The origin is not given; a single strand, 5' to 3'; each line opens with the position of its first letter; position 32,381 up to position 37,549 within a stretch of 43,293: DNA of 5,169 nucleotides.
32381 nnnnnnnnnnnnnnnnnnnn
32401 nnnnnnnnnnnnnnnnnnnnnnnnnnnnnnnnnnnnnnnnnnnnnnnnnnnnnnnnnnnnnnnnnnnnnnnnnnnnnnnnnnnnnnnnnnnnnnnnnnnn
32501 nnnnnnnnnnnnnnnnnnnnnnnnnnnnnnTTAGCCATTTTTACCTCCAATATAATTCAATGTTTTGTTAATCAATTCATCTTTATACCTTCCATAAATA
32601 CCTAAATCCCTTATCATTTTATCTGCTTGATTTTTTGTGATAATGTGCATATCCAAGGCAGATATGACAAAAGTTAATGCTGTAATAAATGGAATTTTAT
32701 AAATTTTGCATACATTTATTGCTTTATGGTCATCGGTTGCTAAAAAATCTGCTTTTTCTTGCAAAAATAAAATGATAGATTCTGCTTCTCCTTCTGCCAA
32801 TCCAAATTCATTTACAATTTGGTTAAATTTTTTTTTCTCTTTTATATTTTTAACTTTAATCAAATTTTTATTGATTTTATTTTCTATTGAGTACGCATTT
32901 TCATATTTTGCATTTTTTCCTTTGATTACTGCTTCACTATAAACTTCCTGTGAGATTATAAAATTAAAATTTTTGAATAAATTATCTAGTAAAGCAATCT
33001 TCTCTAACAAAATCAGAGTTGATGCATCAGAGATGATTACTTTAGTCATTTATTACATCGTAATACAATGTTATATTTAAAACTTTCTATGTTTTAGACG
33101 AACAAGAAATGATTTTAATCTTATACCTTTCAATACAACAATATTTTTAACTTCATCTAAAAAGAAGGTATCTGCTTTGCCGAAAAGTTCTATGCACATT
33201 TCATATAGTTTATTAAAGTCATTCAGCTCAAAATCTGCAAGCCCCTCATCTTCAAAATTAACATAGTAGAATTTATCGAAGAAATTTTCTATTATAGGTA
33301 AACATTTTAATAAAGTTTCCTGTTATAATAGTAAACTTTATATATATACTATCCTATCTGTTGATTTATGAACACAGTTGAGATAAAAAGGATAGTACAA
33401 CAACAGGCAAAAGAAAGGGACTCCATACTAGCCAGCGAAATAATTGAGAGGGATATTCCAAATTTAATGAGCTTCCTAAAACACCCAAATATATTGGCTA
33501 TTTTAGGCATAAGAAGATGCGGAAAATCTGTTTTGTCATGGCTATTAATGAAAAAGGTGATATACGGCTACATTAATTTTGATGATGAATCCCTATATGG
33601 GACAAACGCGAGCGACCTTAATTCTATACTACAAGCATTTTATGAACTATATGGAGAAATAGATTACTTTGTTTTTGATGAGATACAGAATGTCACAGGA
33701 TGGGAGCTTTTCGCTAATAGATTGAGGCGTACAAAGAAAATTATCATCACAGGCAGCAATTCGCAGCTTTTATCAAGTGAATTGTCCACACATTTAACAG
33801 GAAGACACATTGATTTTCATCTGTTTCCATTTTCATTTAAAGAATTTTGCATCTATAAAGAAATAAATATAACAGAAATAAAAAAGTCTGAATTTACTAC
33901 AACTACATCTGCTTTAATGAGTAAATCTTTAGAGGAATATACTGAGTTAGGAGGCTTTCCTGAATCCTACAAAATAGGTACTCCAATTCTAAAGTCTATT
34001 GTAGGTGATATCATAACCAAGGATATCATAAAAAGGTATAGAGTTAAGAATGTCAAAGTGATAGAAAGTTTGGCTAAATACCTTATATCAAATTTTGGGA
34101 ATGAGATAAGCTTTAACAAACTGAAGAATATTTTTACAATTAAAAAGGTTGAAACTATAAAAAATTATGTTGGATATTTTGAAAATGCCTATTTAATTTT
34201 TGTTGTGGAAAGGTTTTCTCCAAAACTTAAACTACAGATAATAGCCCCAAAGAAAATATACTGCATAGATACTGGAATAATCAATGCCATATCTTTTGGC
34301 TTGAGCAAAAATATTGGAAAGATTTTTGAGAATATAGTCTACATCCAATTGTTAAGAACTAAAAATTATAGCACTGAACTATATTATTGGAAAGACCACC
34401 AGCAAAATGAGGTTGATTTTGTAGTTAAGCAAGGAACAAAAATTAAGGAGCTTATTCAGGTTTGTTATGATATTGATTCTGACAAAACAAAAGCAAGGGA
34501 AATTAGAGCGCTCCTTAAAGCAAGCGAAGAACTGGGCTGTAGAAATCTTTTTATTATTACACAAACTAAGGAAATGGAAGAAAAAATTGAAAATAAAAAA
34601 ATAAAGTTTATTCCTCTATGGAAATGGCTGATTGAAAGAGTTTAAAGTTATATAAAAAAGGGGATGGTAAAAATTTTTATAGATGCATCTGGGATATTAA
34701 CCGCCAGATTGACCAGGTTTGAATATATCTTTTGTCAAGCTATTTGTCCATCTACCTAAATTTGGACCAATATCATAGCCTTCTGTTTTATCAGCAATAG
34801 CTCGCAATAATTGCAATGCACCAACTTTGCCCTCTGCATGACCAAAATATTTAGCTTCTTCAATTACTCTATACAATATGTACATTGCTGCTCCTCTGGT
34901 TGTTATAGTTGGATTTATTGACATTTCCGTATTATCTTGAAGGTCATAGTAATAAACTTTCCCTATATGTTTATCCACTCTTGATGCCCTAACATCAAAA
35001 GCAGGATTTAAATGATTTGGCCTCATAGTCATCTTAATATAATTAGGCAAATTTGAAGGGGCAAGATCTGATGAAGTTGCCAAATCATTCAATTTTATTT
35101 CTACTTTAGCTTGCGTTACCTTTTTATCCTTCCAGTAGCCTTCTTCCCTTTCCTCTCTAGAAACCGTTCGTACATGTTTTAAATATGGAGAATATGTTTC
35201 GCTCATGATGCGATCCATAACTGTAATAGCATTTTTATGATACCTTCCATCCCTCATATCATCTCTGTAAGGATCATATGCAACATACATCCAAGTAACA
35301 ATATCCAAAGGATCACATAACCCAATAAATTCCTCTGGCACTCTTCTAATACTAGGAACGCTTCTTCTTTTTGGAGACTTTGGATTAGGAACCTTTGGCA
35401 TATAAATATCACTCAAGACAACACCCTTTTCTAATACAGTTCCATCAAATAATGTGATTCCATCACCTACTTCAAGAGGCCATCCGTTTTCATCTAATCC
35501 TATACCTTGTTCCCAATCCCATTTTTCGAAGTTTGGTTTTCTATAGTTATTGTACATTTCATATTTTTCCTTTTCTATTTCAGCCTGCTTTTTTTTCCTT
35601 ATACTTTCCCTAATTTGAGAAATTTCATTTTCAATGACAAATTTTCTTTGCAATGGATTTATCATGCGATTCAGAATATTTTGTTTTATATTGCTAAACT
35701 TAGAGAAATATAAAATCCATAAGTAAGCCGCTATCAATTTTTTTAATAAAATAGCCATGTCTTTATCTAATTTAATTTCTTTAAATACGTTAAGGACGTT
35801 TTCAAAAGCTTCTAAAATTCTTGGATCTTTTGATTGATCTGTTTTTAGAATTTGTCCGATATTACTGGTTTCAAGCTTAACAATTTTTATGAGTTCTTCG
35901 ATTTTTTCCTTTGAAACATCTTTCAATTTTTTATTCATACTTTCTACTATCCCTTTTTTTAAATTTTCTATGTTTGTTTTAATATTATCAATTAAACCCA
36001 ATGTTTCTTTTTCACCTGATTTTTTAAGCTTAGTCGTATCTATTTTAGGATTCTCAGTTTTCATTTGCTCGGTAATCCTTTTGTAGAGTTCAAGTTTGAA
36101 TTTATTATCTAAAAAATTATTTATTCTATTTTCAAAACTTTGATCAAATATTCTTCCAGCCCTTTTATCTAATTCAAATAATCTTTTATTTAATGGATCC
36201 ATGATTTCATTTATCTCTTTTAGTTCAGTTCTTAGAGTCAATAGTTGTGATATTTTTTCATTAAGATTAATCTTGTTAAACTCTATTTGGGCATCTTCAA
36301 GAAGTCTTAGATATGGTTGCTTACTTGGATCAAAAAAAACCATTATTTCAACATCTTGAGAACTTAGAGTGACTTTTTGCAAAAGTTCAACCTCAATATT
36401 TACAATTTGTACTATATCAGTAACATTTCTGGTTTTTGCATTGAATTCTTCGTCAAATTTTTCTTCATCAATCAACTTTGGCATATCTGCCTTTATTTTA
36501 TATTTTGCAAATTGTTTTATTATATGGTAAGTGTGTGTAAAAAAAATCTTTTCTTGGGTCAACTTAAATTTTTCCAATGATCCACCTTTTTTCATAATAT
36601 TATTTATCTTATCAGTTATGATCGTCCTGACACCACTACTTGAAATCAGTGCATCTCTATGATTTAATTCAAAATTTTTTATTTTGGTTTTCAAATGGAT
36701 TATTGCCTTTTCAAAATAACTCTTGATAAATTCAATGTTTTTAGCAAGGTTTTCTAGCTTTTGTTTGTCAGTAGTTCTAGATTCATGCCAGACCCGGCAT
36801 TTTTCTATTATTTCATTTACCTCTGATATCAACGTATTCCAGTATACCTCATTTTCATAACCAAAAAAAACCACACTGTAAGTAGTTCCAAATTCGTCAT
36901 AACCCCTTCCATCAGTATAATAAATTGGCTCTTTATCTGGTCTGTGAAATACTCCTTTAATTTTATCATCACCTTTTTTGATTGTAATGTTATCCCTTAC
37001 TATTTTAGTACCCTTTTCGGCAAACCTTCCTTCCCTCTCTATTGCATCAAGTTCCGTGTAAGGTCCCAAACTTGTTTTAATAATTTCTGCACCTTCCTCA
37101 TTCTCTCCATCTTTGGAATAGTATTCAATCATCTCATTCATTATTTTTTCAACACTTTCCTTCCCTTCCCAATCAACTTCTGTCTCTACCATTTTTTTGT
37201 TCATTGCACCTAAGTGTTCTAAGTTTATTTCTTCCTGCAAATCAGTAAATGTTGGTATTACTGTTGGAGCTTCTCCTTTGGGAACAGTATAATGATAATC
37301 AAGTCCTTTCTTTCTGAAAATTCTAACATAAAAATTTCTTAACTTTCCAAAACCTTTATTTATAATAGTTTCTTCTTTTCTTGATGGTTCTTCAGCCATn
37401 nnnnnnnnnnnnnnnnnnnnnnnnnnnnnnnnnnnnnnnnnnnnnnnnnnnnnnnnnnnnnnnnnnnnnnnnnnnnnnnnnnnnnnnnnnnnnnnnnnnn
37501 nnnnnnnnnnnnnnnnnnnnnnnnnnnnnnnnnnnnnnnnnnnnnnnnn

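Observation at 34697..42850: Five-gene translationally coupled operon of unrecognisable membrane and large soluble proteins headed by a STAND-like ATPase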

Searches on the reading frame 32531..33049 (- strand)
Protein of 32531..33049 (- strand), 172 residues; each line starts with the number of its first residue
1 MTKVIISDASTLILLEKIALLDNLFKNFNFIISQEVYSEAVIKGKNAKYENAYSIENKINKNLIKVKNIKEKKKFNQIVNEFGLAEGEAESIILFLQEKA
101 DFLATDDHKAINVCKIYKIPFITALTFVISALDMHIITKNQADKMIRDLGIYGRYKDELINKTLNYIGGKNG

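Call 10: search_protein_families(library=pfam, proteins=[window:32531-33049:-], max_evalue=0.01)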
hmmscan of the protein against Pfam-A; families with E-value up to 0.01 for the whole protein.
window:32531-33049:- (172 aa): 1 family
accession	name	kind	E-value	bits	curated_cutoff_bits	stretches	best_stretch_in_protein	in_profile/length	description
PF15649.12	Tox-REase-7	-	0.008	16.9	25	0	57-99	35-77/84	Restriction endonuclease fold toxin 7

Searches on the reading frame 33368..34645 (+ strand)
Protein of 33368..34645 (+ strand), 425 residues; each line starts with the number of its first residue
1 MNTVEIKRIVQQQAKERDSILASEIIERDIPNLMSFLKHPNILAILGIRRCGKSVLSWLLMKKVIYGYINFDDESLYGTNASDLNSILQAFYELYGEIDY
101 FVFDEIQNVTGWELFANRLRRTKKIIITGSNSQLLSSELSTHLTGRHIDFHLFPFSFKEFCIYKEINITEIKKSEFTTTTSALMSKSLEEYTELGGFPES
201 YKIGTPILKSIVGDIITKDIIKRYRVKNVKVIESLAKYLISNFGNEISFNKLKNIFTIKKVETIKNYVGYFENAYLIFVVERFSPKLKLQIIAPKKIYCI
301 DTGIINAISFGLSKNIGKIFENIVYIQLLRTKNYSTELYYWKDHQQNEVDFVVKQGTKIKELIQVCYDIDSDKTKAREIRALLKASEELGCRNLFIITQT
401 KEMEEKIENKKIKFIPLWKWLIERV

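Call 11: search_protein_families(library=pfam, proteins=[window:33368-34645:+], max_evalue=0.01)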
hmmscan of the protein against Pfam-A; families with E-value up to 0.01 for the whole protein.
window:33368-34645:+ (425 aa): 2 families
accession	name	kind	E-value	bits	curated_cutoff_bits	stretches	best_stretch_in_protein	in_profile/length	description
PF13173.12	AAA_14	-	4e-33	114.6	27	1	41-161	3-129/129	AAA domain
PF13635.12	DUF4143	-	4.4e-28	98.5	28.1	1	218-367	2-159/160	Domain of unknown function (DUF4143)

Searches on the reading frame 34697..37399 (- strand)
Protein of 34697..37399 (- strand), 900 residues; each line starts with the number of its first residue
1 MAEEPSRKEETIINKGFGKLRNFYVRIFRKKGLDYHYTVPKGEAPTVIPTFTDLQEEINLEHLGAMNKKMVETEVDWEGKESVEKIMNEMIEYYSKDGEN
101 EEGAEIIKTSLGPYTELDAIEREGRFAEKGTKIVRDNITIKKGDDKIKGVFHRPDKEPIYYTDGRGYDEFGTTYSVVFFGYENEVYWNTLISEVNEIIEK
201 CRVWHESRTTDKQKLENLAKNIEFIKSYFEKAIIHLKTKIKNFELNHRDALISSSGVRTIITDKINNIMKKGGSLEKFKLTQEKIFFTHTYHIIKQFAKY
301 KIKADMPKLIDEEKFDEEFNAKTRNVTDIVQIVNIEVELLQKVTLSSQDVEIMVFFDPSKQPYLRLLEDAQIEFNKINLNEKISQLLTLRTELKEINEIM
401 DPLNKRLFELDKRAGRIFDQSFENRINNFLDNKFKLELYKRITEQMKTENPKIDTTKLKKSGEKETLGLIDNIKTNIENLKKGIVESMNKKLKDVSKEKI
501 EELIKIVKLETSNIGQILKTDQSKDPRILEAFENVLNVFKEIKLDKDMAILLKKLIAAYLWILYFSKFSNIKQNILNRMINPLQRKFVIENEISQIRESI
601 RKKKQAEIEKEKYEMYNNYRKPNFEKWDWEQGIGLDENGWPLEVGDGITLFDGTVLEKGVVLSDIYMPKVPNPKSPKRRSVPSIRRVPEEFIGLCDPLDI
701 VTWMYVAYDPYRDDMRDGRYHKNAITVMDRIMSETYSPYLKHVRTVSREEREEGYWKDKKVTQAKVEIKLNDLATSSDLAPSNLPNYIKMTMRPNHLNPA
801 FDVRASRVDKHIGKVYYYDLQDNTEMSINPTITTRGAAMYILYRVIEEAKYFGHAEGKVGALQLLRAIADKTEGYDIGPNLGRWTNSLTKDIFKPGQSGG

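Call 3: search_protein_families(library=pfam, proteins=[window:34697-37399:-], max_evalue=1)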
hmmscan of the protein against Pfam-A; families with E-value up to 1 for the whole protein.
window:34697-37399:- (900 aa): 2 families
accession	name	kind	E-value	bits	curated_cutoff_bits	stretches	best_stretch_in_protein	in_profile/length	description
PF03102.20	NeuB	-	0.29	11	22.1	1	297-378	15-96/241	NeuB family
PF09164.15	VitD-bind_III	-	0.88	10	27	0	430-463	7-39/65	Vitamin D binding protein, domain III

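Call 4: search_protein_families(library=padloc, proteins=[window:34697-37399:-], max_evalue=1)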
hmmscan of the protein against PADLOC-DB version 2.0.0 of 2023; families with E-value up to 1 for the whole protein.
window:34697-37399:- (900 aa): 0 families

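Call 5: search_protein_families(library=ncbifam, proteins=[window:34697-37399:-], max_evalue=1)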
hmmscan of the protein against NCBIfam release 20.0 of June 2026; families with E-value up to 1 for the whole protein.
window:34697-37399:- (900 aa): 1 family
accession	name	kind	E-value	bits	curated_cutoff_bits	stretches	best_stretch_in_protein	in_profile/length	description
NF040964.1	MamK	subfamily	0.061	12.4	400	1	413-508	176-274/335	MamK family actin-like protein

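Call 6: search_protein_families(library=phrogs, proteins=[window:34697-37399:-], max_evalue=1)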
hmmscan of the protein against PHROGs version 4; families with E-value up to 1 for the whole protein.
window:34697-37399:- (900 aa): 1 family
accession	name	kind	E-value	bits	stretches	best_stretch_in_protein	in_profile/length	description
phrog_4441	-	DNA, RNA and nucleotide metabolism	0.083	14.2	1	481-541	31-91/98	HTH DNA binding protein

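Call 12: find_homologous_proteins(query=window:34697-37399:-, max_evalue=0.001)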
Query window:34697-37399:- (900 aa): 2 proteins with E <= 0.001 among 8000 candidates.
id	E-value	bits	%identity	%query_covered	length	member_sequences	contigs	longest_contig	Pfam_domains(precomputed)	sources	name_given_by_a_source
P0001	0.0e+0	2017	100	100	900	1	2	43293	-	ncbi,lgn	-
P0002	0.0e+0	1182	61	99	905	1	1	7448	-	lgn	-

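Call 13: find_encoding_contigs(protein=P0002, flank=10000)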
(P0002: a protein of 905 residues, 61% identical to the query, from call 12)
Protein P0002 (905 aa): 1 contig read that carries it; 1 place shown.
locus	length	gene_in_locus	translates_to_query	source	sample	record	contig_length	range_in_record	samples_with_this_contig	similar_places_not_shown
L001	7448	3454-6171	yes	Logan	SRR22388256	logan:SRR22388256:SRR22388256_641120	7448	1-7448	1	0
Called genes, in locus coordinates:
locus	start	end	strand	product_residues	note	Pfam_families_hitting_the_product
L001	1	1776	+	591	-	?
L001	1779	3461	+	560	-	-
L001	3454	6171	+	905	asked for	-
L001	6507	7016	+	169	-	PF11848:DUF3368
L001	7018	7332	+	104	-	PF03683:UPF0175, PF24001:DUF7317 (weak)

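Call 14: find_encoding_contigs(protein=P0001, flank=10000)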
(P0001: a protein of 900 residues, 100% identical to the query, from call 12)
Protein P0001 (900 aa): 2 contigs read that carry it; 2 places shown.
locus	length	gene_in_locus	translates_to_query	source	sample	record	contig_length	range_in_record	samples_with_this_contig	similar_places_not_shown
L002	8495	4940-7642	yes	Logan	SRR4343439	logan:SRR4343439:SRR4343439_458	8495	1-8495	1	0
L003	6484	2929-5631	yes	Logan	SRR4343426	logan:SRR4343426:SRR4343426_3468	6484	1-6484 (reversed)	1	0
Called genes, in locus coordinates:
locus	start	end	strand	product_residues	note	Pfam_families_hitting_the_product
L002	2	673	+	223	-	?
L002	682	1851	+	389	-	-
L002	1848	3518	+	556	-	-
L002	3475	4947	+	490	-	-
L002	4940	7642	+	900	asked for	-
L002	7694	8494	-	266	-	?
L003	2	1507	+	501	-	?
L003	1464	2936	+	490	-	-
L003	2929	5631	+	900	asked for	-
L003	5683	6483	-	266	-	?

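Call 20: find_related_loci(query=A2, collection=genome_contigs, flank=10000)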
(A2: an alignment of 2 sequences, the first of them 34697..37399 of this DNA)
Query A2 (900 aa) in genome_contigs; peptide patterns used: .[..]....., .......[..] (x = any residue, [..] = any of these).
34 stretches matched a pattern; 1 encode a relative of the query (tblastn E <= 1e-3); 1 distinct loci.
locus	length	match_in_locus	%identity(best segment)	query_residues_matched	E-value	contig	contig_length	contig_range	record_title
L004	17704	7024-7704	29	626-893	3e-24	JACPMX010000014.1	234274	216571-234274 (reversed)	MAG: Candidatus Woesearchaeota archaeon isolate NC_groundwater_560_Ag_S-0.1um_42_26 S35_SO-1_scaffold_500290, whole geno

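Call 102: search_protein_families(library=pfam, proteins=[L004:7839-8843:+], max_evalue=0.01)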
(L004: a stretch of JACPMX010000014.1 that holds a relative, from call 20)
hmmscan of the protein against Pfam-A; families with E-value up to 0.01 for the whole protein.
L004:7839-8843:+ (334 aa): 0 families
